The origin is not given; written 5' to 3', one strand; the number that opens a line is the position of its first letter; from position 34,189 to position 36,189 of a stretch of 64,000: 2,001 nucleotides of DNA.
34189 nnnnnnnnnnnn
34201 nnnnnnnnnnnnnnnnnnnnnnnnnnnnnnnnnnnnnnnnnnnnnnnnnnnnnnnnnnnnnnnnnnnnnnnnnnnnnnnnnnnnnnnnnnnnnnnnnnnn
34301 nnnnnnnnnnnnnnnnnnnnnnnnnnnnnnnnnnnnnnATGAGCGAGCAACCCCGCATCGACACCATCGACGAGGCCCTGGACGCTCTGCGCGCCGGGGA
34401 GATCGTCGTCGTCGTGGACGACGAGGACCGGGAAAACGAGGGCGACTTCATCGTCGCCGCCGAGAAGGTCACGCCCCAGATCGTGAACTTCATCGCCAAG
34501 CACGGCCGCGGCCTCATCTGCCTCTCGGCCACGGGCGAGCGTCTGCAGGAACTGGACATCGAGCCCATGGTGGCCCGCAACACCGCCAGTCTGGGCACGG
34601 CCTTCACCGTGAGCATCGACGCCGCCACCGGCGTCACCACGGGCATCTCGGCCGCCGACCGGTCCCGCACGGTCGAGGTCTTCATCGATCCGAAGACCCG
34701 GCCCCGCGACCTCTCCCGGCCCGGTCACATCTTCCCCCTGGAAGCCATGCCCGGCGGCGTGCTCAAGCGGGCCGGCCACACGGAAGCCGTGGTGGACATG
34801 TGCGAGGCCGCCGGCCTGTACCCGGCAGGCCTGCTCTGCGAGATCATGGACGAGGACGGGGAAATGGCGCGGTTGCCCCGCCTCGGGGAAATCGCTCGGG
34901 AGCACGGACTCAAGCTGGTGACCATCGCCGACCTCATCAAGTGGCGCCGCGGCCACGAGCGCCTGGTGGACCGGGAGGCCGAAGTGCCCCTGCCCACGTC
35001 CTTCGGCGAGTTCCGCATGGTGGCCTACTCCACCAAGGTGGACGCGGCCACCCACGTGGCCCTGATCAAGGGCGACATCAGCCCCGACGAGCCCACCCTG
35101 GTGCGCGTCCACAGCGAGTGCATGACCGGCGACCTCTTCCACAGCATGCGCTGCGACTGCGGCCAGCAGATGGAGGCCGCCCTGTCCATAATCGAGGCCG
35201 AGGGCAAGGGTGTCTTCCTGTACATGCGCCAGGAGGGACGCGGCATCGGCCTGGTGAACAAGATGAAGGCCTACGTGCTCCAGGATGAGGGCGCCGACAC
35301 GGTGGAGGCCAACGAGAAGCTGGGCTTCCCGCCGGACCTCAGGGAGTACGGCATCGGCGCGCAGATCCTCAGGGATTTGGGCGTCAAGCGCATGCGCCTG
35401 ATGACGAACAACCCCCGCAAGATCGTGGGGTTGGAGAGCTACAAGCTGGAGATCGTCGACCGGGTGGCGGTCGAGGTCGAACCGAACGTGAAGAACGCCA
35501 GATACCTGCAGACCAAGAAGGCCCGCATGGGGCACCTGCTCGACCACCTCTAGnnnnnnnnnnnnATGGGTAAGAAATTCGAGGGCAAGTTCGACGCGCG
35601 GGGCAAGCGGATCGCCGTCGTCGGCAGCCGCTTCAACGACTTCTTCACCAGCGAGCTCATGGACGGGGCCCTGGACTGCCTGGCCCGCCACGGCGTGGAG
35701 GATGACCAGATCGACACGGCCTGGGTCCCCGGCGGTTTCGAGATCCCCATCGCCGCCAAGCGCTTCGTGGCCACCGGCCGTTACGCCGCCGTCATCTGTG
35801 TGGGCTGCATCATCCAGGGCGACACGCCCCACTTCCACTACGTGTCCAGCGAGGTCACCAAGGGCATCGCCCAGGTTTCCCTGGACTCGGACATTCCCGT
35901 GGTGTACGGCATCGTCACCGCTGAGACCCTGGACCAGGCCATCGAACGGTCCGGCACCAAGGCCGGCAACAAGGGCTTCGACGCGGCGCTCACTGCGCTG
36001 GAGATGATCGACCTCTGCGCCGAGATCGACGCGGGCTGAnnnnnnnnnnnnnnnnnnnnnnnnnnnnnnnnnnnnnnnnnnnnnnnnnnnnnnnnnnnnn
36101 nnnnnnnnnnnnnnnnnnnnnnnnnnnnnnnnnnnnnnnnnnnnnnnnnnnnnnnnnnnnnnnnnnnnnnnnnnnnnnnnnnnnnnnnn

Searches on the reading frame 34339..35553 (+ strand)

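Call 47: search_protein_families(library=pfam, proteins=[window:34339-35553:+], max_evalue=0.0001)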
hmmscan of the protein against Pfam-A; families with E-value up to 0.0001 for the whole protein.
window:34339-35553:+ (404 aa): 2 families
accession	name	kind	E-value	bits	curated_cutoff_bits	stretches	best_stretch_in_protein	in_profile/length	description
PF00926.24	DHBP_synthase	-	1.6e-83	279.4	26.4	1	12-202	2-191/191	3,4-dihydroxy-2-butanone 4-phosphate synthase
PF00925.25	GTP_cyclohydro2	-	1.6e-75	252.6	23.3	1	212-376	2-164/165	GTP cyclohydrolase II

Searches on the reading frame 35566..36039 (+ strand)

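Call 77: search_protein_families(library=pfam, proteins=[window:35566-36039:+], max_evalue=0.001)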
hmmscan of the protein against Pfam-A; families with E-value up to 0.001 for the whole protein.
window:35566-36039:+ (157 aa): 1 family
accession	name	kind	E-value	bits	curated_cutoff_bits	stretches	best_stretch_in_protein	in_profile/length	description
PF00885.24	DMRL_synthase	-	2.1e-54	183.7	26.7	1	14-150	2-137/139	6,7-dimethyl-8-ribityllumazine synthase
